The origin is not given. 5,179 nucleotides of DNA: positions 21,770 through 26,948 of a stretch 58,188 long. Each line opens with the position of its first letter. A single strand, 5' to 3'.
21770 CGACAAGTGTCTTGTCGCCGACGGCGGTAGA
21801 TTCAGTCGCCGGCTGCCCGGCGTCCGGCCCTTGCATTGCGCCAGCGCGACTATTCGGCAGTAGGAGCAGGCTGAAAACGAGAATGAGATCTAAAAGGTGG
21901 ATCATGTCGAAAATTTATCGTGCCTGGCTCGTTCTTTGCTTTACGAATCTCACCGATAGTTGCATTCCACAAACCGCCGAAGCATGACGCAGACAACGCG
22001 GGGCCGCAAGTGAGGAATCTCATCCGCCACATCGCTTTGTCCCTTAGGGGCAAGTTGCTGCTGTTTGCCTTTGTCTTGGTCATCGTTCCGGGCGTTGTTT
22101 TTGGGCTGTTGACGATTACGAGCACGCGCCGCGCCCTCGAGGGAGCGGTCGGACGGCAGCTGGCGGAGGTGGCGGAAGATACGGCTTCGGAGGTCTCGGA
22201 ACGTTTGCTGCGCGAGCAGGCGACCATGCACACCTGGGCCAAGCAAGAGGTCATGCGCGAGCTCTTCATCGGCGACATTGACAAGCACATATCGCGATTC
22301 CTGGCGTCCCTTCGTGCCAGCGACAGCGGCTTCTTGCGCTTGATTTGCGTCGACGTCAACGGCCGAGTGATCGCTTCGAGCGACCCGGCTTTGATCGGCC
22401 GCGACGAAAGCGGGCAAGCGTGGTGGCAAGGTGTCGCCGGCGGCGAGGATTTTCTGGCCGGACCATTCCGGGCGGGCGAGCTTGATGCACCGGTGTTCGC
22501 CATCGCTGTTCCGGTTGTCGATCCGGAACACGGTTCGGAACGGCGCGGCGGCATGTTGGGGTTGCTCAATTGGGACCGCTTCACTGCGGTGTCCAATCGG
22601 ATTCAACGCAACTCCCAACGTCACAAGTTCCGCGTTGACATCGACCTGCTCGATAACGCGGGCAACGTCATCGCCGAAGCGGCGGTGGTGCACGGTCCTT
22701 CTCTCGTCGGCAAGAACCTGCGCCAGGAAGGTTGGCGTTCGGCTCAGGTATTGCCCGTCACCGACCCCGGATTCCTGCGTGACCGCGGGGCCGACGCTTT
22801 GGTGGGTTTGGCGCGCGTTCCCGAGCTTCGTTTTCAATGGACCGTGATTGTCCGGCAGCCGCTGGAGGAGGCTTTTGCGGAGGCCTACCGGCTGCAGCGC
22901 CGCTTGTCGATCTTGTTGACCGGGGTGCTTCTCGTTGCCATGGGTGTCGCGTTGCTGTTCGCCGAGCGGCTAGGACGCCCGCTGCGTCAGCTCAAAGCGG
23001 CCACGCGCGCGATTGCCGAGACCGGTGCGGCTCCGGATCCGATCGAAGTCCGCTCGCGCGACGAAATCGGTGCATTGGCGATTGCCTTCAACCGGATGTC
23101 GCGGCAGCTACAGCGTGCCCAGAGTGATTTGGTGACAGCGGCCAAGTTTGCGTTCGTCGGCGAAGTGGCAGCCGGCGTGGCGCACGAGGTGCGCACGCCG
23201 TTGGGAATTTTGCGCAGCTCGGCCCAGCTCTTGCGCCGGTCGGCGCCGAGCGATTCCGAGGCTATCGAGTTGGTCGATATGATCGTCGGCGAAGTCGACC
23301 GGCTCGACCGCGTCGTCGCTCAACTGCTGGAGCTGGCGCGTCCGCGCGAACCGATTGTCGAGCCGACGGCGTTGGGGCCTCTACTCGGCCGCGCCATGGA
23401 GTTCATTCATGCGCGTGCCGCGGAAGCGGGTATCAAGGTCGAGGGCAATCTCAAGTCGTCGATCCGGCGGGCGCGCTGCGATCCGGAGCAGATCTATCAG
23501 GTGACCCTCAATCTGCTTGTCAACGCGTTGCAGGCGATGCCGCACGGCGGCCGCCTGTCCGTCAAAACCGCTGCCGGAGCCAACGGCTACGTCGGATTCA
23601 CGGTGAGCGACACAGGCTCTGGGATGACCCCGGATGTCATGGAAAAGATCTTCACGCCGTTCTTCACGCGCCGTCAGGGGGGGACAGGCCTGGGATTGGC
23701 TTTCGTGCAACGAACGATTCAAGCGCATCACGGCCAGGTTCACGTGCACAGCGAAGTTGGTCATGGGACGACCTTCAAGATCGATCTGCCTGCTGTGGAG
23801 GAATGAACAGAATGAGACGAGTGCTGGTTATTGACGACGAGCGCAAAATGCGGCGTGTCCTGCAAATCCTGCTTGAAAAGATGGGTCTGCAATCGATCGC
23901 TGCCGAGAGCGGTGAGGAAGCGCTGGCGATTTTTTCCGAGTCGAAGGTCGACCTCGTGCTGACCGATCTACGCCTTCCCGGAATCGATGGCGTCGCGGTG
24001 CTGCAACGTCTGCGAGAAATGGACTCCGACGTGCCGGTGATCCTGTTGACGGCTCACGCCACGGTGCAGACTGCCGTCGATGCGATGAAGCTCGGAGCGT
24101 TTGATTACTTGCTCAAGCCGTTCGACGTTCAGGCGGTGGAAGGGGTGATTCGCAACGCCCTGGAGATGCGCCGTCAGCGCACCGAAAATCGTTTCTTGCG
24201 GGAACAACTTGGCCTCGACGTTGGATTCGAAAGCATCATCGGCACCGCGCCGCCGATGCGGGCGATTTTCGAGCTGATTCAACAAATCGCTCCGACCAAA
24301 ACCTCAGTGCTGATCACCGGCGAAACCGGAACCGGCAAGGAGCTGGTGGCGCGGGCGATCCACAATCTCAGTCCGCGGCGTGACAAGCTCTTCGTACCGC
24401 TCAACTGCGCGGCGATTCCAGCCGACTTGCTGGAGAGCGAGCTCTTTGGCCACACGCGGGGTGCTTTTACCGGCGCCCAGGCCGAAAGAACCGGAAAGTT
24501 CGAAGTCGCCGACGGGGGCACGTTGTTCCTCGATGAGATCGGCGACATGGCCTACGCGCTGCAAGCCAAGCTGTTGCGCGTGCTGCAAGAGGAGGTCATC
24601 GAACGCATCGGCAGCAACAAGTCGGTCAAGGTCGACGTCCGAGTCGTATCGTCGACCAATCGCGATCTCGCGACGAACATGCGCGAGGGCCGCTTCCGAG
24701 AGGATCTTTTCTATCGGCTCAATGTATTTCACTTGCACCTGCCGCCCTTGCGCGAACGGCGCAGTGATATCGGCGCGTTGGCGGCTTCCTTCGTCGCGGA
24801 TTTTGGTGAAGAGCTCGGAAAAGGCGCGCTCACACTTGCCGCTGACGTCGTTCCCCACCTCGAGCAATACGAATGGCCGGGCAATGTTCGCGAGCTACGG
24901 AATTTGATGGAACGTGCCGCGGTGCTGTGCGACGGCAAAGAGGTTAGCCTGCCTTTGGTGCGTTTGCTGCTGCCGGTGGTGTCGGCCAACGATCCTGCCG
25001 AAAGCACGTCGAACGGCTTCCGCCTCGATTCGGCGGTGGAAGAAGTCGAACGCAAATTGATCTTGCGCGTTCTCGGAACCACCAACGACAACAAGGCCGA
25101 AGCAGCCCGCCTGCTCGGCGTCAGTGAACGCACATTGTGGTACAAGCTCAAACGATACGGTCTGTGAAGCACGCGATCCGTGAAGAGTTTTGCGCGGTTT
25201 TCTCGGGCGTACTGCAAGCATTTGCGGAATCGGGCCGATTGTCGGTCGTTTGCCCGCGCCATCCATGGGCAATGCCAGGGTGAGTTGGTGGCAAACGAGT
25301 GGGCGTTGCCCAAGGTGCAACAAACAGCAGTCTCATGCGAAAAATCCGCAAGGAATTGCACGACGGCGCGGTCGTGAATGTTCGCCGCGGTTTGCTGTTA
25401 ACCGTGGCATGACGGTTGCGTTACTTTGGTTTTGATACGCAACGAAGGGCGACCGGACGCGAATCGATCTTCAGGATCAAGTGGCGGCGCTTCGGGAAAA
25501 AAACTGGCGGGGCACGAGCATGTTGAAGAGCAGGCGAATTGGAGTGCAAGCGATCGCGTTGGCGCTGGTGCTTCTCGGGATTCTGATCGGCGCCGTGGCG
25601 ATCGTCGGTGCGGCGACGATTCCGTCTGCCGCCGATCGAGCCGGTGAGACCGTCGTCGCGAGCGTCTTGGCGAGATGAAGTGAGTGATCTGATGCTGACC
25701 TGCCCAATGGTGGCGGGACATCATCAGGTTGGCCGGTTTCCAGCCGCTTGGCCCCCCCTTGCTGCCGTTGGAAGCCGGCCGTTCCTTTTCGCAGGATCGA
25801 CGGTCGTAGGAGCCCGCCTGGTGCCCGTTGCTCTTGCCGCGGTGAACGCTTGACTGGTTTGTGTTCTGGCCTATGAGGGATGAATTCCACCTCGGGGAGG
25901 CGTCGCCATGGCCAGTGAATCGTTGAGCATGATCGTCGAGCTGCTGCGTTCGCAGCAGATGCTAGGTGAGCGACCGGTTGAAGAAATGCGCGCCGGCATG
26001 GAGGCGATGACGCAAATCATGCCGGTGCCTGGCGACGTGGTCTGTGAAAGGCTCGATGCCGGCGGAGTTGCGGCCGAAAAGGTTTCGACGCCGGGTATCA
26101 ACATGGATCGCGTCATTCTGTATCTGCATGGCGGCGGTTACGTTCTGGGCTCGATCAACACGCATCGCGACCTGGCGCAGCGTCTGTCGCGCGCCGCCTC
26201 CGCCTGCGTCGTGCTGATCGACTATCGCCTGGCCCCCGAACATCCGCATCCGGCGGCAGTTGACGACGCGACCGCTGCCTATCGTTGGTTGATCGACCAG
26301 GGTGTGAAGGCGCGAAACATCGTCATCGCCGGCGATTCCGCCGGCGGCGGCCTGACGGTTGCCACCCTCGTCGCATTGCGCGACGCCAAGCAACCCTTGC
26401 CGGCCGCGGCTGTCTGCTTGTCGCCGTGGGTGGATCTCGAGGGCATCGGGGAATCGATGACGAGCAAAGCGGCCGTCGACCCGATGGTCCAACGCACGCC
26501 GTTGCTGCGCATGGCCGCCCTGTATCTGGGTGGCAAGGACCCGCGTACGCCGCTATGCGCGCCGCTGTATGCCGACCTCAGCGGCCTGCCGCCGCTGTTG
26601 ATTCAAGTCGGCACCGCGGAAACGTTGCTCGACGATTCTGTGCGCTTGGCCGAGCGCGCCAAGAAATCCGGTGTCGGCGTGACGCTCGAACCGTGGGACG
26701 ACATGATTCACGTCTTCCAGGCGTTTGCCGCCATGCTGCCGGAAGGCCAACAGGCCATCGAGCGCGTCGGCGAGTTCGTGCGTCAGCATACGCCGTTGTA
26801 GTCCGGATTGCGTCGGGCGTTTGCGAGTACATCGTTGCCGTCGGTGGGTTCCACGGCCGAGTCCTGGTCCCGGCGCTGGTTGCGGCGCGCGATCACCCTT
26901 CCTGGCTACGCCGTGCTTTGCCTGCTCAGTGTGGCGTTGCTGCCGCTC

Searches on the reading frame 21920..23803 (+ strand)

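Call 63: search_protein_families(library=pfam, proteins=[window:21920-23803:+], max_evalue=0.00001)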
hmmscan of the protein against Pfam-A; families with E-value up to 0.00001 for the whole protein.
window:21920-23803:+ (628 aa): 4 families
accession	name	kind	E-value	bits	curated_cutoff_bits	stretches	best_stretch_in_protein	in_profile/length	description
PF02518.31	HATPase_c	-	1.5e-27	96.7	26.4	1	521-625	2-109/111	Histidine kinase-, DNA gyrase B-, and HSP90-like ATPase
PF02743.24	dCache_1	-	1.4e-13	51.4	45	1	71-311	1-239/240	Cache domain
PF00512.31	HisKA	-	1.6e-13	51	26.9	1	414-476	3-64/66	His Kinase A (phospho-acceptor) domain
PF00672.30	HAMP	-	3.7e-12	46.8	25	1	347-398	2-52/53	HAMP domain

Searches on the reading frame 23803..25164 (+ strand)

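Call 63: search_protein_families(library=pfam, proteins=[window:23803-25164:+], max_evalue=0.00001)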
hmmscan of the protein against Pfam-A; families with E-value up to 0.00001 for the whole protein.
window:23803-25164:+ (454 aa): 6 families
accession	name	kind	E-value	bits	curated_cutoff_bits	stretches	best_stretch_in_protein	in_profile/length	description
PF00158.32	Sigma54_activat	-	3.6e-73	245.2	20.2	1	145-311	1-167/168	Sigma-54 interaction domain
PF00072.30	Response_reg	-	6.7e-32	110.4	30.2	1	7-112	1-106/111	Response regulator receiver domain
PF14532.12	Sigma54_activ_2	-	2.6e-26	92.9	25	1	146-316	1-138/138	Sigma-54 interaction domain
PF25601.1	AAA_lid_14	-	1.9e-20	72.9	27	1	317-383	1-67/87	AAA+ ATPase lid domain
PF02954.25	HTH_8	-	3.8e-13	49.4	22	1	412-452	2-42/42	Bacterial regulatory protein, Fis family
PF07728.20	AAA_5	-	7e-07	29.8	22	1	169-287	2-123/139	AAA domain (dynein-related subfamily)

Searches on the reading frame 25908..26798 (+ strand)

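Call 63: search_protein_families(library=pfam, proteins=[window:25908-26798:+], max_evalue=0.00001)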
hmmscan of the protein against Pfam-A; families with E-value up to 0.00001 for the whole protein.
window:25908-26798:+ (297 aa): 3 families
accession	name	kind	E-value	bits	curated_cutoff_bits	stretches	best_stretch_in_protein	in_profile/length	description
PF07859.19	Abhydrolase_3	-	2.7e-61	207.4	25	1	70-271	1-209/210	alpha/beta hydrolase fold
PF10340.15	Say1_Mug180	-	1.1e-15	57.9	21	1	65-183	120-243/374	Steryl acetyl hydrolase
PF20434.5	BD-FAE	-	1.4e-12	48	26.8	1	68-161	14-112/215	BD-FAE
